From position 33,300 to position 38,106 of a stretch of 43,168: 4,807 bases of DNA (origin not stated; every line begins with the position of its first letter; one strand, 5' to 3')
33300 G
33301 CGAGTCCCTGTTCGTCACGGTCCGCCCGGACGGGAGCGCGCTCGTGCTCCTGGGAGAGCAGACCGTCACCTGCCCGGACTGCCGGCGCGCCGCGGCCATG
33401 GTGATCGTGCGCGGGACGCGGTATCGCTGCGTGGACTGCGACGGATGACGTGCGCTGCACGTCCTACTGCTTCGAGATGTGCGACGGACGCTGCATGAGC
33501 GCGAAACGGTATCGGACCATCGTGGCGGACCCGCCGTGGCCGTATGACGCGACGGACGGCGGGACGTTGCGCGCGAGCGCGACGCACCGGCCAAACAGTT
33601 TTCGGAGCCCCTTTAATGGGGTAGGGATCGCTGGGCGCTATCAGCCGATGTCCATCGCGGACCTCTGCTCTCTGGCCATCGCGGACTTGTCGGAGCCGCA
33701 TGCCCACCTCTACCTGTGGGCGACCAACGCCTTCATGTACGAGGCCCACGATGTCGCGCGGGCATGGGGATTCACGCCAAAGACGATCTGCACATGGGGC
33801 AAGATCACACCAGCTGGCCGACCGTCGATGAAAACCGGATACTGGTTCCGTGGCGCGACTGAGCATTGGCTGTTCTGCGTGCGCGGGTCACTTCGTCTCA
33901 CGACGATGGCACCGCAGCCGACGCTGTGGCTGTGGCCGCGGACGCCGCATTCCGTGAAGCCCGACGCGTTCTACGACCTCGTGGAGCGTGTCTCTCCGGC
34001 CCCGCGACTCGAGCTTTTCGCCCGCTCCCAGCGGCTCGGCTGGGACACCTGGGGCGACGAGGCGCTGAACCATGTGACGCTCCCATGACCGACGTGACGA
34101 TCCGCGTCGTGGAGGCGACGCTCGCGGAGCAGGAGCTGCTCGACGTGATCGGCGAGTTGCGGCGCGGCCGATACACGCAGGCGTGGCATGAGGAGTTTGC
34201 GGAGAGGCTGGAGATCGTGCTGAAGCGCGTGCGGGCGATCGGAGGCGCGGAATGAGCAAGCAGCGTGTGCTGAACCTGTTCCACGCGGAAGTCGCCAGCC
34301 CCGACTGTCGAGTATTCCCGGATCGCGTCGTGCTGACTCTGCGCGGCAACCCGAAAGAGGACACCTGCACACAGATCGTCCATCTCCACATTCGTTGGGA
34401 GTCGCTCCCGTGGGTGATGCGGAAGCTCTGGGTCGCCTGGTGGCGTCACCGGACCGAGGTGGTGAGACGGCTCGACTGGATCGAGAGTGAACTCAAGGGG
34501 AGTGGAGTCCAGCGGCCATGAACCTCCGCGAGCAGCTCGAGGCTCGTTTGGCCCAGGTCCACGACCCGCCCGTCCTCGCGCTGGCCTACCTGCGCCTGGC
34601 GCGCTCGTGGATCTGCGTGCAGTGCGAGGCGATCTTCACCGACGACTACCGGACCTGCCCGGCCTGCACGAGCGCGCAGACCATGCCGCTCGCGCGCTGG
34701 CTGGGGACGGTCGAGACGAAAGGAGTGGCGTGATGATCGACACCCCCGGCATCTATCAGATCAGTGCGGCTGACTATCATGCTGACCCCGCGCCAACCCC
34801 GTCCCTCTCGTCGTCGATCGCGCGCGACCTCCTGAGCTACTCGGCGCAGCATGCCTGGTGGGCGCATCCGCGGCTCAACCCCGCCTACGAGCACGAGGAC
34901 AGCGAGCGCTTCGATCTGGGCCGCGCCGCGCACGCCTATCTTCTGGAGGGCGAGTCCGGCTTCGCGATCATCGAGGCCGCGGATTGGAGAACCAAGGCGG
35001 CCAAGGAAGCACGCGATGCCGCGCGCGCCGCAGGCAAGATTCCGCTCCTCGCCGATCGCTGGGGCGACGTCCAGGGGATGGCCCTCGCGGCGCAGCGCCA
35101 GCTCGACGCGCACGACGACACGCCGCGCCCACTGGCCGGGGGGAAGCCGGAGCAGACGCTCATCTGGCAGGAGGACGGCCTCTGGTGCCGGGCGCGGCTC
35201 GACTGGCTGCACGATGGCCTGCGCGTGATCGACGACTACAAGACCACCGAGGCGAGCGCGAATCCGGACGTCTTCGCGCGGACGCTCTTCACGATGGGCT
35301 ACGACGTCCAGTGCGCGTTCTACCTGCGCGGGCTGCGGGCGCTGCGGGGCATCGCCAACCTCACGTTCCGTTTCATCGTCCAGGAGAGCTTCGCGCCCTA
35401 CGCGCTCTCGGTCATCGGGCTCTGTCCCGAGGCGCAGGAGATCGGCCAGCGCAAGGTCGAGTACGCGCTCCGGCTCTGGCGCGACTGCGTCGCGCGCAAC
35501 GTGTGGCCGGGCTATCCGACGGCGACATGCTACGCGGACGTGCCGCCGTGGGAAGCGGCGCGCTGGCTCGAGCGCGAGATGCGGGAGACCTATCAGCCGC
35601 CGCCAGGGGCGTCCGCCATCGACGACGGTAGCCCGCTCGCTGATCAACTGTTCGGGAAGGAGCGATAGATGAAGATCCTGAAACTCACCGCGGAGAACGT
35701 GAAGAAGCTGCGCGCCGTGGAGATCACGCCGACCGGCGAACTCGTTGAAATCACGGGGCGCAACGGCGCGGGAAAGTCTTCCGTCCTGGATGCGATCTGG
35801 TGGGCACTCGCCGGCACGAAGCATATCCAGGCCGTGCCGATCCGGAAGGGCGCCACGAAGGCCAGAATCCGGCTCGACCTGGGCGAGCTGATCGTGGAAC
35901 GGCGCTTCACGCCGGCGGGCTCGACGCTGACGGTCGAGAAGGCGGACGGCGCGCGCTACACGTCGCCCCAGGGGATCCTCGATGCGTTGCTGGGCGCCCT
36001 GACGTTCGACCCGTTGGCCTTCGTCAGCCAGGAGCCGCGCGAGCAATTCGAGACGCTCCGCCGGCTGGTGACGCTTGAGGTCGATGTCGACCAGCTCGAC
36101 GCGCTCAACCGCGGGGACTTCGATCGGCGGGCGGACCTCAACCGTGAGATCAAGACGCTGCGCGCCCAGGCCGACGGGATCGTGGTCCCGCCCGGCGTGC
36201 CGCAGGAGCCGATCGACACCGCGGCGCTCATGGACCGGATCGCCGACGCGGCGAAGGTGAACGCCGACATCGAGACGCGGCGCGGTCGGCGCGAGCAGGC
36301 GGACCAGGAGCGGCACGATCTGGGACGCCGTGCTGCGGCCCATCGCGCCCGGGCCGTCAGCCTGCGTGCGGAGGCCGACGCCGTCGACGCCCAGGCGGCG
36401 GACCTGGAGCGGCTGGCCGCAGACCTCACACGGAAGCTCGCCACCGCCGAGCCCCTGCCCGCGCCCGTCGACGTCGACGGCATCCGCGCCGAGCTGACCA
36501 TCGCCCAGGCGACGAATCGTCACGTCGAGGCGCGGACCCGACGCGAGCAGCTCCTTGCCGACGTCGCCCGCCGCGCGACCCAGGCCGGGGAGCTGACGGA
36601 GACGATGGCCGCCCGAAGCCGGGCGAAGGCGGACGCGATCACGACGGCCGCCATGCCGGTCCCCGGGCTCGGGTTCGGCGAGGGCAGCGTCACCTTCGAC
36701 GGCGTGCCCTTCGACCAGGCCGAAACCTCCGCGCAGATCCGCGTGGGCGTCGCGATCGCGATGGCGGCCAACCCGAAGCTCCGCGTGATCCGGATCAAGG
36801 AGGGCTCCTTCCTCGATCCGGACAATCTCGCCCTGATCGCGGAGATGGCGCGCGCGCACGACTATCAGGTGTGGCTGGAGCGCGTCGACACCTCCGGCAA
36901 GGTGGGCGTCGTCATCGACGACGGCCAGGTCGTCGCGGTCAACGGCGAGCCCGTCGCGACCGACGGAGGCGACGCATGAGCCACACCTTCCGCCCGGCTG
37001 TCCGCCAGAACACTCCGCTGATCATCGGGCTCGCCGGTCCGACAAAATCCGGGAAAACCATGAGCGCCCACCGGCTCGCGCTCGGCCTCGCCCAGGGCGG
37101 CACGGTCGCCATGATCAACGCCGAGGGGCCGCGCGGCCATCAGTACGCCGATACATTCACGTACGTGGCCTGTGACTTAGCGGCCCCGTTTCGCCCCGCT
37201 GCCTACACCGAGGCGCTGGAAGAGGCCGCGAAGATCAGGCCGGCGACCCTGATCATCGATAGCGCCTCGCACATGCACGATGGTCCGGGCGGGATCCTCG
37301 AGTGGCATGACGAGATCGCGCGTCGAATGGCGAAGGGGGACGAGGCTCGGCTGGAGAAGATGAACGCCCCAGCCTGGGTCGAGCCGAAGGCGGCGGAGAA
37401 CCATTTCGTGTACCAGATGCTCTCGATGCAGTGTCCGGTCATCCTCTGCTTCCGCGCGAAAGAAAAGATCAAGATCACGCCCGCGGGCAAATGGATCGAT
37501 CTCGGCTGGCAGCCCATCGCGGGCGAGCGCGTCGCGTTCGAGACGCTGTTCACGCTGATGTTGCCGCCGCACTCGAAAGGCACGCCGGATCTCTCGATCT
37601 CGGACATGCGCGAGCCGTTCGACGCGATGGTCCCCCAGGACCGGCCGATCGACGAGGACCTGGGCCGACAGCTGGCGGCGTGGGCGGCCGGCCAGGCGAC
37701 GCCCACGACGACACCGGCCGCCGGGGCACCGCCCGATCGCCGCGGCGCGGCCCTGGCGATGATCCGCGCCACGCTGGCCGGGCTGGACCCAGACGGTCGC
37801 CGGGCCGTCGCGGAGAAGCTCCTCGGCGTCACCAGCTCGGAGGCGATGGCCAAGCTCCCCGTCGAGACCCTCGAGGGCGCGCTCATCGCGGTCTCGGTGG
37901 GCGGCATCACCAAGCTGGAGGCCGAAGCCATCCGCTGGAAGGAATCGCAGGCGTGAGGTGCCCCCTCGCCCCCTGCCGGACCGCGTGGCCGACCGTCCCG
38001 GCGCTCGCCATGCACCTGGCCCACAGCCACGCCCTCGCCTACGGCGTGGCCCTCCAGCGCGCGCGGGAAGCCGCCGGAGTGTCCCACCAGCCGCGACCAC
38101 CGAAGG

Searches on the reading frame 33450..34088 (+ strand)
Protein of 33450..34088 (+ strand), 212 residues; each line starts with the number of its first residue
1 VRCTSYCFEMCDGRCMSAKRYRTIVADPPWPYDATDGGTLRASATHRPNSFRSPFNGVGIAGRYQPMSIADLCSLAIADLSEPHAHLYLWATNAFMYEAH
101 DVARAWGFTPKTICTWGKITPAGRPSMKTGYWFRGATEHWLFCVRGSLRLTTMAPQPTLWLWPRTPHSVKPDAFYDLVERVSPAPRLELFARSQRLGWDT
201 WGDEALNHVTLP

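Call 50: search_protein_families(library=pfam, max_evalue=0.01, proteins=[window:33450-34088:+])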
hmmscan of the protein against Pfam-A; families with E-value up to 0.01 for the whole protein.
window:33450-34088:+ (212 aa): 1 family
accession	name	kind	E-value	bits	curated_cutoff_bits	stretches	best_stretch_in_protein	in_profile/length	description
PF05063.20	MT-A70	-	8.6e-26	91.3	23.9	1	21-204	1-172/172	MT-A70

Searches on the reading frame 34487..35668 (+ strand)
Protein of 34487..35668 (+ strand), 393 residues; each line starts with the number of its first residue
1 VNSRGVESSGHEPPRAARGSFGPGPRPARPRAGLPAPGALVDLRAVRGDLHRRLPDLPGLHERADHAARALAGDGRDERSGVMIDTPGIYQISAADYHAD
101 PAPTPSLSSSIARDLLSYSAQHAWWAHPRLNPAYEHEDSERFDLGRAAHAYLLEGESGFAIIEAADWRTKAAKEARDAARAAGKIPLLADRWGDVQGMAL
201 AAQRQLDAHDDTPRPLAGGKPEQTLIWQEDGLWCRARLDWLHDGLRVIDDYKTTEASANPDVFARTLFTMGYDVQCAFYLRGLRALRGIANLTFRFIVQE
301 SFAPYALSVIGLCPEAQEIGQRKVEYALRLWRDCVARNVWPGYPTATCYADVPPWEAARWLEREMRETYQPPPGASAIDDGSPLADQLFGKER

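Call 50: search_protein_families(library=pfam, max_evalue=0.01, proteins=[window:34487-35668:+])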
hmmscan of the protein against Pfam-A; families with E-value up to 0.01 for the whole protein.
window:34487-35668:+ (393 aa): 1 family
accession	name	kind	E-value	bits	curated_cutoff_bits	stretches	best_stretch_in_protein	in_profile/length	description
PF12684.13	DUF3799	-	1.5e-16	61.3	26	1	129-343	18-223/233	PDDEXK-like domain of unknown function (DUF3799)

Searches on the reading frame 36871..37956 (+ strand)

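Call 50: search_protein_families(library=pfam, max_evalue=0.01, proteins=[window:36871-37956:+])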
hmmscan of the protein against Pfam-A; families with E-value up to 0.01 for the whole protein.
window:36871-37956:+ (361 aa): 3 families
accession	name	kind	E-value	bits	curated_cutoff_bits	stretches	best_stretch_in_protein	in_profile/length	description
PF13479.12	AAA_24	-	8.1e-06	26.2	27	1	51-229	4-164/195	AAA domain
PF13481.12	AAA_25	-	0.0014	18.8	27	0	54-136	38-156/195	AAA domain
PF13401.12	AAA_22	-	0.0023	18.7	27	1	48-145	4-103/130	AAA domain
